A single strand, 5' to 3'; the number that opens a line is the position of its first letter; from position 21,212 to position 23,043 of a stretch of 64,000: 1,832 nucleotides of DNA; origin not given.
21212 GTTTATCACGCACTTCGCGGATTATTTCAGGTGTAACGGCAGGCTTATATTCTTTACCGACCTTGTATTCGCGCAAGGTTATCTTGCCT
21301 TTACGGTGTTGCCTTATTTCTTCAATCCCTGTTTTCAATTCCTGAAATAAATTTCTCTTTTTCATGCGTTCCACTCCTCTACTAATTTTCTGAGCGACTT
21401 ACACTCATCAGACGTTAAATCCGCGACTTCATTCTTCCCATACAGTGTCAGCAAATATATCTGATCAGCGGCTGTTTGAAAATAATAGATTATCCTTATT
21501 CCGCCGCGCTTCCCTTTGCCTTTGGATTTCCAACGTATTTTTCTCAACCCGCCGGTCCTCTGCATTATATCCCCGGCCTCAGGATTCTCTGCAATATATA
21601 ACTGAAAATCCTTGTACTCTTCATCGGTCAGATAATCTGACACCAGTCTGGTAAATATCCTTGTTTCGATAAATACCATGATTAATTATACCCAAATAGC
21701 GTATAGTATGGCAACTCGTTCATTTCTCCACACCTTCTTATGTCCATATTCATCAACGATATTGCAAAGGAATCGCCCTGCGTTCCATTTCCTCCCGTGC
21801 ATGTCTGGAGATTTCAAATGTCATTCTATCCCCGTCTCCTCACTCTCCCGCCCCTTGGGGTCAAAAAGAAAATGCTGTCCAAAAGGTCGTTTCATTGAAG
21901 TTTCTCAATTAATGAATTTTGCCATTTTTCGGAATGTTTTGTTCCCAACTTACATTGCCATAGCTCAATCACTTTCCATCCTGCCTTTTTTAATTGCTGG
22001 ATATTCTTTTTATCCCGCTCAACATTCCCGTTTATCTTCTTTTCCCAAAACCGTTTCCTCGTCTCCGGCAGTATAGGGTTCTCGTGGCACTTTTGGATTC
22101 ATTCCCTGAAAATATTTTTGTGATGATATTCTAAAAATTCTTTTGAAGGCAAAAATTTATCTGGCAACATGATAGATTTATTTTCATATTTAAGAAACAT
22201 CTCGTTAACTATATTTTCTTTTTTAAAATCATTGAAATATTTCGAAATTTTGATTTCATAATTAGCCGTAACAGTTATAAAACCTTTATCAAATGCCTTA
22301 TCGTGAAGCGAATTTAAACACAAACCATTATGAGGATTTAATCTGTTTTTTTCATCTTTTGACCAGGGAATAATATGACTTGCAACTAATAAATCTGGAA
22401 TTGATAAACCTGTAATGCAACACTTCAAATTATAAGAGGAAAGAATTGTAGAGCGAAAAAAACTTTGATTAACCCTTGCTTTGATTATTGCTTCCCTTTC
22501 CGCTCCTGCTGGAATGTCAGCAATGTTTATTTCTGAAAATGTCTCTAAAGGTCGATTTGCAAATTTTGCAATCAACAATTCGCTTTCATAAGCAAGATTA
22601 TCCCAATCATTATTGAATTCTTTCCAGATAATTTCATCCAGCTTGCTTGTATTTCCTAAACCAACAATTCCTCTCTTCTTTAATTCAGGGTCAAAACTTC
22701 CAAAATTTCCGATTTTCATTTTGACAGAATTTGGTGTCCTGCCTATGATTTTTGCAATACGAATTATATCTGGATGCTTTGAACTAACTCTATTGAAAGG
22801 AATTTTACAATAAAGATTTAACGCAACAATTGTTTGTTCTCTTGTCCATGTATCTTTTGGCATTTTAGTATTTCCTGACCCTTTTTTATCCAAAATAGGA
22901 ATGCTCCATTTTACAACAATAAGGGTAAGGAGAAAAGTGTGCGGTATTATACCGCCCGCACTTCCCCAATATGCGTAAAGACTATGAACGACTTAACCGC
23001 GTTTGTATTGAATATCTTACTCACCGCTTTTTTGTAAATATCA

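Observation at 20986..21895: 41-bp duplication of the rsmA start flanking a HigB/HigA-like TA cassette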

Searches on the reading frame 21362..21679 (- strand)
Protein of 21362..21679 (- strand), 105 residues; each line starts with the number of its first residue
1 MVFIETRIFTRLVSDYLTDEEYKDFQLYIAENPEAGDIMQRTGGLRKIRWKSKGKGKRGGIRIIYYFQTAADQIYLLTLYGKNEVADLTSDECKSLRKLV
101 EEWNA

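Call 7: search_protein_families(library=pfam, proteins=[window:21362-21679:-], max_evalue=0.01)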
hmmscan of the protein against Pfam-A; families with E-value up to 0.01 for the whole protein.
window:21362-21679:- (105 aa): 1 family
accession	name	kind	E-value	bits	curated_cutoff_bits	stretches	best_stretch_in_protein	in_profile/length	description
PF06296.18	RelE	-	5.5e-08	33.5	27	1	14-103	10-100/120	RelE toxin of RelE / RelB toxin-antitoxin system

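Call 12: find_encoding_contigs(protein=window:21362-21679:-, flank=10000, max_places=10)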
Protein window:21362-21679:- (105 aa): no gene with exactly this product is on record in the collection.

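Call 25: find_homologous_proteins(query=window:21362-21679:-, max_evalue=0.00001)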
Query window:21362-21679:- (105 aa): 1309 proteins with E <= 0.00001 among 1316 candidates; the best 120 are listed.
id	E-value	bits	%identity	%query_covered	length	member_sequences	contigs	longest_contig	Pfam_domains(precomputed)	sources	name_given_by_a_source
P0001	1.1e-63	229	100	100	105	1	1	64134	PF06296.19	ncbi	ncbi:MAG: type II toxin-antitoxin system RelE/ParE family toxin [Nitrospirota bacterium]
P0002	2.1e-63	228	99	100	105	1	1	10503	PF06296.19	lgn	-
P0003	5.3e-54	198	85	99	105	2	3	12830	PF06296.19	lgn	-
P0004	2.7e-51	190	89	90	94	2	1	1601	PF06296.19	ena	-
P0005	1.0e-50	188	78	99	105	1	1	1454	PF06296.19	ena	-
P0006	6.0e-50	185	89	89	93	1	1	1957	PF06296.19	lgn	-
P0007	6.1e-50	185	76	99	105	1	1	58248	PF06296.19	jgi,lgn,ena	-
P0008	2.7e-48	180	76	99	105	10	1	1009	PF06296.19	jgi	-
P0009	5.4e-48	179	75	99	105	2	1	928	-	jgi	-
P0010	1.1e-47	178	74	99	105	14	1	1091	PF06296.19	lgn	-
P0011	1.2e-47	178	74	100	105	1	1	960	PF06296.19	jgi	-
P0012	2.8e-47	177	73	99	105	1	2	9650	PF06296.19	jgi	jgi:mRNA-degrading endonuclease RelE of RelBE toxin-antitoxin system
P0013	3.8e-46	173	74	99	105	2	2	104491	PF06296.19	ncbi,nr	ncbi:MAG: type II toxin-antitoxin system RelE/ParE family toxin [Nitrospirae bacterium]|nr:type II t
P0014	5.8e-40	153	64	99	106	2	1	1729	PF06296.19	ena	-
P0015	9.0e-38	146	63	99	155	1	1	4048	PF06296.19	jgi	jgi:mRNA-degrading endonuclease RelE of RelBE toxin-antitoxin system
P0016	2.9e-37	145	62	99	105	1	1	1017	PF06296.19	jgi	jgi:hypothetical protein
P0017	6.6e-37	143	60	98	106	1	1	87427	PF06296.19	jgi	jgi:mRNA-degrading endonuclease RelE of RelBE toxin-antitoxin system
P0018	1.2e-36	143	64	99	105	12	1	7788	PF06296.19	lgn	-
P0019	2.4e-36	142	59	98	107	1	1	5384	PF06296.19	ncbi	-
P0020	2.4e-36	142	58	98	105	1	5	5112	PF06296.19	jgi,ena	-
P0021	4.5e-36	141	62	97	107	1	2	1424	PF06296.19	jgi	jgi:hypothetical protein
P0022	4.8e-36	141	61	99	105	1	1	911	PF06296.19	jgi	jgi:mRNA-degrading endonuclease RelE of RelBE toxin-antitoxin system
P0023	5.7e-36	140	58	99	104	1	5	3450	PF06296.19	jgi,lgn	-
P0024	6.5e-36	140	58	98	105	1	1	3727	PF06296.19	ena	-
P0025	7.5e-36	140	59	99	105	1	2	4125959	PF06296.19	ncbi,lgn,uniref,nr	ncbi:type II toxin-antitoxin system RelE/ParE family toxin [Geoalkalibacter halelectricus]|uniref:Ty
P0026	1.2e-35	139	62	99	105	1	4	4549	PF06296.19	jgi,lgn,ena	-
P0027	1.7e-35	139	61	99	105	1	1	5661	PF06296.19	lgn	-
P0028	2.0e-35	139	59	98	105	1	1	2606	PF06296.19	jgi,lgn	-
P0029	2.0e-35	139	58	100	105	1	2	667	PF06296.19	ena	-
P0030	5.9e-35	137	59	98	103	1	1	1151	PF06296.19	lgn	-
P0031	5.9e-35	137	57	98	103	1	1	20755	PF06296.19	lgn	-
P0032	6.8e-35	137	61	98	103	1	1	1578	PF06296.19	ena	-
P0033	9.5e-35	136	59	98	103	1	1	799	PF06296.19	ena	-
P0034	1.1e-34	136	60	98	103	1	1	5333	PF06296.19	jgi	jgi:hypothetical protein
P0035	1.2e-34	136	56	99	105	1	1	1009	PF06296.19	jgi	-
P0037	2.0e-34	135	57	98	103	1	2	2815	PF06296.19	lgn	-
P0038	2.2e-34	135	57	98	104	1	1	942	PF06296.19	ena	-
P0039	3.0e-34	135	60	99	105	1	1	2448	PF06296.19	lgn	-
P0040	3.1e-34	135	57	97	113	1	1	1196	PF06296.19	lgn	-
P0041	3.3e-34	135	61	99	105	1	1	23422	PF06296.19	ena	-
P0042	3.9e-34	135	62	99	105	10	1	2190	PF06296.19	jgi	jgi:mRNA-degrading endonuclease RelE of RelBE toxin-antitoxin system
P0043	4.9e-34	134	58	98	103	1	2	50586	PF06296.19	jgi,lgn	-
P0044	5.3e-34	134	59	99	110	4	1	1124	PF06296.19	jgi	-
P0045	1.2e-33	133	56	98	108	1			PF06296.19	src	-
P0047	2.2e-33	132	62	85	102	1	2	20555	PF06296.19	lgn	-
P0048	4.1e-33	131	55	98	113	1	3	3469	PF06296.19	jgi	jgi:mRNA-degrading endonuclease RelE of RelBE toxin-antitoxin system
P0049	4.2e-33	131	56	98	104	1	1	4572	PF06296.19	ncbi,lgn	-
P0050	4.5e-33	131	60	97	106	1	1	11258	PF06296.19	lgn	-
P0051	4.5e-33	131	58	98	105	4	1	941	PF06296.19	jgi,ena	-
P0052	5.0e-33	131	54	98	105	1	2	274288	PF06296.19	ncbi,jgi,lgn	-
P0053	6.1e-33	131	61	98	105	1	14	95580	PF06296.19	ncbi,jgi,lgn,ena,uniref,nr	ncbi:type II toxin-antitoxin system RelE/ParE family toxin [Pantoea eucrina]|uniref:Type II toxin-an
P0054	1.1e-32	130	59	98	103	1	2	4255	PF06296.19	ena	-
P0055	1.9e-32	129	60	98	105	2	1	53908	PF06296.19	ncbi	-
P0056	1.9e-32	129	58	99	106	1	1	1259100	PF06296.19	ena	-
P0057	2.2e-32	129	59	99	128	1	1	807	PF06296.19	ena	-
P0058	2.2e-32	129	59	96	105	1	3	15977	PF06296.19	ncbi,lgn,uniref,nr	ncbi:type II toxin-antitoxin system RelE/ParE family toxin [Geoalkalibacter sp.]|uniref:type II toxi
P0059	2.6e-32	129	55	98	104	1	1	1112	PF06296.19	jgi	jgi:hypothetical protein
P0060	2.8e-32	129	53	98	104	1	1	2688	PF06296.19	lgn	-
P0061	3.1e-32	128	60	86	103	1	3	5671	PF06296.19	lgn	-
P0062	4.3e-32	128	58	96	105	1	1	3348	PF06296.19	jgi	-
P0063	7.1e-32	127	59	86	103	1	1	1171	PF06296.19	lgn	-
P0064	7.1e-32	127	58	98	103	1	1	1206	PF06296.19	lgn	-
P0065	7.3e-32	127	57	97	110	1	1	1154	PF06296.19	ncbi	-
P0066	9.0e-32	127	53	98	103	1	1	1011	PF06296.19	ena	-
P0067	1.2e-31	127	59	98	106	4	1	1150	PF06296.19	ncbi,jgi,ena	jgi:mRNA-degrading endonuclease RelE of RelBE toxin-antitoxin system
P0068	1.4e-31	126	59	86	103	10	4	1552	PF06296.19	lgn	-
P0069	2.0e-31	126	57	98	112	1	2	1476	PF06296.19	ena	-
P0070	2.4e-31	126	57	96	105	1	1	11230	PF06296.19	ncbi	-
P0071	2.9e-31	125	58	98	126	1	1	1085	PF06296.19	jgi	jgi:mRNA-degrading endonuclease RelE of RelBE toxin-antitoxin system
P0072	3.1e-31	125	57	98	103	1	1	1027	PF06296.19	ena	-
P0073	3.2e-31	125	56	97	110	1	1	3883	PF06296.19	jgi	jgi:hypothetical protein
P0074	3.8e-31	125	57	98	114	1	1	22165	PF06296.19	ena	-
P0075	4.0e-31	125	56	99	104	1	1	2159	PF06296.19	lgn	-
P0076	4.5e-31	125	56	98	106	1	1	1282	PF06296.19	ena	-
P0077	5.3e-31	124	55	96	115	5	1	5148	PF06296.19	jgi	jgi:hypothetical protein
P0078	5.8e-31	124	57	98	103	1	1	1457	PF06296.19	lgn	-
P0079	5.9e-31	124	56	96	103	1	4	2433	PF06296.19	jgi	-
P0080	6.2e-31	124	57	97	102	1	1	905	PF06296.19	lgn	-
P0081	6.6e-31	124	60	86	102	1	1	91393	PF06296.19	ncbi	-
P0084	7.9e-31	124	58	97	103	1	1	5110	PF06296.19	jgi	jgi:hypothetical protein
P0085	8.1e-31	124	54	98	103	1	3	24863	PF06296.19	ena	-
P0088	9.8e-31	124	56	96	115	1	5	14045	PF06296.19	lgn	-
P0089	1.1e-30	123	56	98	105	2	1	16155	PF06296.19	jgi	jgi:mRNA-degrading endonuclease RelE of RelBE toxin-antitoxin system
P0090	1.1e-30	123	54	98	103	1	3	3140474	PF06296.19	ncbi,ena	-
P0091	1.2e-30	123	58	97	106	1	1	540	PF06296.19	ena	-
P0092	1.2e-30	123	57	95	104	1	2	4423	PF06296.19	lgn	-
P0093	1.3e-30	123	57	96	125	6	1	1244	PF06296.19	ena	-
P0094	1.3e-30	123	53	97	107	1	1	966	PF06296.19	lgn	-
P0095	2.5e-30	122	57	96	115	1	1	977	PF06296.19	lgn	-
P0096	2.7e-30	122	56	98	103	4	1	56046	PF06296.19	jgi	jgi:hypothetical protein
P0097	2.9e-30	122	56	98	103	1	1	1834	PF06296.19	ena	-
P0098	3.1e-30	122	56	95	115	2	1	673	PF06296.19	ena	-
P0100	3.4e-30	122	54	99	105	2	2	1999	PF06296.19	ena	-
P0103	3.7e-30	122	53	98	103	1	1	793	PF06296.19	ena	-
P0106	5.7e-30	121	52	100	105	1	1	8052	PF06296.19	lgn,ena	-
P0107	7.1e-30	121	56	98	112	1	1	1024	PF06296.19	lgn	-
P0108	7.5e-30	121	59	90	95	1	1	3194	PF06296.19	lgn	-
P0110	8.3e-30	121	54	96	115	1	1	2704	PF06296.19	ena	-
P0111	8.4e-30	121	58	96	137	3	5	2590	PF06296.19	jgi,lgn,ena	jgi:mRNA-degrading endonuclease RelE of RelBE toxin-antitoxin system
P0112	8.7e-30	121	64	83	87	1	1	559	PF06296.19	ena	-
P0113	1.1e-29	120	54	96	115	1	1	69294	PF06296.19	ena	-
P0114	1.1e-29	120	53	96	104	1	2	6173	PF06296.19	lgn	-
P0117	1.4e-29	120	53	97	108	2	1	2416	PF06296.19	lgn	-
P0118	1.4e-29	120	54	97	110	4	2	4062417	PF06296.19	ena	-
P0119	2.0e-29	119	56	97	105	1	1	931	PF06296.19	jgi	jgi:mRNA-degrading endonuclease RelE of RelBE toxin-antitoxin system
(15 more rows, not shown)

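Call 26: find_encoding_contigs(protein=P0002, flank=6000, max_places=4)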
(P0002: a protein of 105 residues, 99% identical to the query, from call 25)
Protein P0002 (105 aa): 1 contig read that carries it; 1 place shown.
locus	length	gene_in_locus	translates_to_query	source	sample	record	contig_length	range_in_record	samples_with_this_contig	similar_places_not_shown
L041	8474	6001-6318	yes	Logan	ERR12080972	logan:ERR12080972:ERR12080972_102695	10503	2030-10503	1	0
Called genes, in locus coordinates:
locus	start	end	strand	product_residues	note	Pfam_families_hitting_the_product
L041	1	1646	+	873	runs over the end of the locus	PF01930:Cas_Cas4 (faint), PF12705:PDDEXK_1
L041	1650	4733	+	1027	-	PF00580:UvrD-helicase, PF13245:AAA_19, PF13361:UvrD_C, PF13538:UvrD_C_2 (faint), PF12705:PDDEXK_1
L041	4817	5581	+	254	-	PF13391:HNH_2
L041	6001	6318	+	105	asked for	PF06296:RelE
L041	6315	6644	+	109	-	PF01381:HTH_3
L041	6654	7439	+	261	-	PF00398:RrnaAD, PF13649:Methyltransf_25 (faint)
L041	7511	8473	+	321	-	?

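Call 27: find_encoding_contigs(protein=P0003, flank=6000, max_places=4)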
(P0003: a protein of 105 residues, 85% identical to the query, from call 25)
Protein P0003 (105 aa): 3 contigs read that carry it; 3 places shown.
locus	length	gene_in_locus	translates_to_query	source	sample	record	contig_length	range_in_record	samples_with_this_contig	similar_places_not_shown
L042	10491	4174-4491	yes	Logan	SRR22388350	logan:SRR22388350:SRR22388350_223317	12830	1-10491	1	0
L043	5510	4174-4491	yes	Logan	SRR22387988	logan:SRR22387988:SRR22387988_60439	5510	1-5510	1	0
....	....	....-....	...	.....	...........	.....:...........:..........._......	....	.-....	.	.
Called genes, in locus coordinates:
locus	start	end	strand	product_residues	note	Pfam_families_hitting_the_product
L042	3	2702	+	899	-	?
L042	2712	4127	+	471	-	PF12161:HsdM_N (weak), PF02384:N6_Mtase, PF20473:MmeI_Mtase (faint)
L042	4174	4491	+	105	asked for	PF06296:RelE (weak)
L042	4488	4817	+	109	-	PF01381:HTH_3 (weak)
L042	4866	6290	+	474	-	PF01420:Methylase_S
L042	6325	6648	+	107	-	PF01909:NTP_transf_2, PF18765:Polbeta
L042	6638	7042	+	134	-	PF05168:HEPN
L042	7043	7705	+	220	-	PF20582:UPF0758_N, PF04002:RadC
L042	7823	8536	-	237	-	-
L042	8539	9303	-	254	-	-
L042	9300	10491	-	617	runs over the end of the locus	-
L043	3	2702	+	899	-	?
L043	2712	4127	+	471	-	PF12161:HsdM_N (weak), PF02384:N6_Mtase, PF20473:MmeI_Mtase (faint)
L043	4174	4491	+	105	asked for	PF06296:RelE (weak)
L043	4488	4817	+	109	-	PF01381:HTH_3 (weak)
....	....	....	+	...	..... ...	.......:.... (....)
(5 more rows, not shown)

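Call 28: find_encoding_contigs(protein=P0007, flank=6000, max_places=4)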
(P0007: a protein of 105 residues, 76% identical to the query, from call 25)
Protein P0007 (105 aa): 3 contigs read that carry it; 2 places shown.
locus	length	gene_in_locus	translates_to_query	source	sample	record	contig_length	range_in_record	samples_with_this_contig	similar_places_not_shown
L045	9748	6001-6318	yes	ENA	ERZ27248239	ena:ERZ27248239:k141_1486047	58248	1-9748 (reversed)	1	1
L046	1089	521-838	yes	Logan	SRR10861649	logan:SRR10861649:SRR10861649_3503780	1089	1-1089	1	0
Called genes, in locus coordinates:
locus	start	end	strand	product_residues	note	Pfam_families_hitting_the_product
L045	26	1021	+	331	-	PF00072:Response_reg, PF00990:GGDEF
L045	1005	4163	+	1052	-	PF08269:dCache_2, PF17200:sCache_2, PF17201:Cache_3-Cache_2, PF17200:sCache_2, PF17201:Cache_3-Cache_2, PF00672:HAMP, PF08448:PAS_4, PF13426:PAS_9, +6 more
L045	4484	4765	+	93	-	PF05015:HigB-like_toxin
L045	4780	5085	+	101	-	PF01381:HTH_3, PF12844:HTH_19 (faint)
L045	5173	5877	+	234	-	PF13676:TIR_2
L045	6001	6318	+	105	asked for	PF06296:RelE (weak)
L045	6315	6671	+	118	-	PF01381:HTH_3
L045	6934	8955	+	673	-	PF01145:Band_7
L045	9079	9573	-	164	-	-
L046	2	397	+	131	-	?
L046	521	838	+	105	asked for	PF06296:RelE (weak)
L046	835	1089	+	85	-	?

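Call 29: find_encoding_contigs(protein=P0013, flank=6000, max_places=4)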
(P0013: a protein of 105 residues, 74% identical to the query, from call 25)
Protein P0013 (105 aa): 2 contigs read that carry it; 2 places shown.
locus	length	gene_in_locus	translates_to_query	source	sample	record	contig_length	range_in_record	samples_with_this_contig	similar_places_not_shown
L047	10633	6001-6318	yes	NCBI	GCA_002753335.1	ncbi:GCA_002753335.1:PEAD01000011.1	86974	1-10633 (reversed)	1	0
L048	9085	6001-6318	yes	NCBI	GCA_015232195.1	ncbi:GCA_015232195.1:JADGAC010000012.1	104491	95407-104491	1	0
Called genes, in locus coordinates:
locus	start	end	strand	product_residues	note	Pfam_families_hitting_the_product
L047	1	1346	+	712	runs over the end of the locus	PF08269:dCache_2, PF17200:sCache_2, PF17201:Cache_3-Cache_2 (weak), PF17200:sCache_2, PF00672:HAMP, PF00015:MCPsignal, PF01814:Hemerythrin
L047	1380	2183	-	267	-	PF00899:ThiF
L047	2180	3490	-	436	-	PF03447:NAD_binding_3, PF00742:Homoserine_dh, PF01842:ACT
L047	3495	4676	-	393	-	PF00155:Aminotran_1_2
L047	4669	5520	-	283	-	PF16881:LIAS_N (weak), PF04055:Radical_SAM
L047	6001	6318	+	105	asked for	PF06296:RelE (weak)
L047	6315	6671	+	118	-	PF01381:HTH_3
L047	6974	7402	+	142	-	PF22636:FlK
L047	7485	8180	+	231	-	PF00117:GATase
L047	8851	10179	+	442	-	PF00078:RVT_1, PF08388:GIIM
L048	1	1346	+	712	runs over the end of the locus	PF08269:dCache_2, PF17200:sCache_2, PF17201:Cache_3-Cache_2 (weak), PF17200:sCache_2, PF00672:HAMP, PF00015:MCPsignal, PF01814:Hemerythrin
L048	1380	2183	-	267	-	PF00899:ThiF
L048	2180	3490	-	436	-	PF03447:NAD_binding_3, PF00742:Homoserine_dh, PF01842:ACT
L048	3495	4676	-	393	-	PF00155:Aminotran_1_2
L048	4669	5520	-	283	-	PF16881:LIAS_N (weak), PF04055:Radical_SAM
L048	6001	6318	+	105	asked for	PF06296:RelE (weak)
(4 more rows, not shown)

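Call 63: search_protein_families(library=ncbifam, proteins=[window:21362-21679:-], max_evalue=0.001)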
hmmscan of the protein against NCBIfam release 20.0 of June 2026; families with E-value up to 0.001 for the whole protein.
window:21362-21679:- (105 aa): 0 families

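Call 64: search_protein_families(library=padloc, proteins=[window:21362-21679:-], max_evalue=0.001)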
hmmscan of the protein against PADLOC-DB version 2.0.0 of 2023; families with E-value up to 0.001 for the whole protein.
window:21362-21679:- (105 aa): 0 families

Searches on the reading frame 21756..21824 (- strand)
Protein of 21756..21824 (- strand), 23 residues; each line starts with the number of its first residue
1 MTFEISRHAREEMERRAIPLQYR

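Call 59: search_protein_families(library=pfam, proteins=[window:21756-21824:-], max_evalue=10)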
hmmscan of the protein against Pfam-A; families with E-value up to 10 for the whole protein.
seq(23 aa): 1 family
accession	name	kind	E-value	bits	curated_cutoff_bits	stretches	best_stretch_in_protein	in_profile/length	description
PF14076.12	DUF4258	-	0.038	14.7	25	1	5-20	1-16/71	Domain of unknown function (DUF4258)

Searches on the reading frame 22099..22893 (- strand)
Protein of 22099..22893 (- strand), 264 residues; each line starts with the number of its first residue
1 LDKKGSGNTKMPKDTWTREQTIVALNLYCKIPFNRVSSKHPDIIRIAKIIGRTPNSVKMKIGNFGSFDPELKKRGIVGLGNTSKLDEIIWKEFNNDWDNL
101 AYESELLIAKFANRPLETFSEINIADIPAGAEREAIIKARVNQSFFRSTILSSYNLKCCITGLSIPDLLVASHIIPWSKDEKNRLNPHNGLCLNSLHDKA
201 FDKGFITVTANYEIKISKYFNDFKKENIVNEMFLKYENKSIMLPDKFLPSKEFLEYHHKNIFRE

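Call 7: search_protein_families(library=pfam, proteins=[window:22099-22893:-], max_evalue=0.01)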
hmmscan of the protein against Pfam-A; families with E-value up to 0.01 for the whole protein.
window:22099-22893:- (264 aa): 1 family
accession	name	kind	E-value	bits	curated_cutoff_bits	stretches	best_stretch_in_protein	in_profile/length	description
PF13391.12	HNH_2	-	6.5e-13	48.8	21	1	158-208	1-65/66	HNH endonuclease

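Call 63: search_protein_families(library=ncbifam, proteins=[window:22099-22863:-], max_evalue=0.001)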
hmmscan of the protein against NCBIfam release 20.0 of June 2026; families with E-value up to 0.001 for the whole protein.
window:22099-22863:- (254 aa): 1 family
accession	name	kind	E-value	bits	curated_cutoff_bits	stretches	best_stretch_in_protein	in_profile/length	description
NF045808.1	PT-DNA_restrict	exception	1.4e-20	73.6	180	1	80-253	108-284/284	phosphorothioated DNA-binding restriction endonuclease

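Call 64: search_protein_families(library=padloc, proteins=[window:22099-22863:-], max_evalue=0.001)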
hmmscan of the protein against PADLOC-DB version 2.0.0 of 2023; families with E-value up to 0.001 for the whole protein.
window:22099-22863:- (254 aa): 3 families
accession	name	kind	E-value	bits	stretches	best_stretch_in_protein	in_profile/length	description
PDLC04132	HNH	-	3.4e-98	326.3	1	3-253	26-273/286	-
PDLC03546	HNH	-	1.1e-52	176.8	1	2-252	10-277/282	Type II restriction enzyme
PDLC03529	REase_II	-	6.4e-06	23.6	1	145-249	282-378/389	Type II restriction enzyme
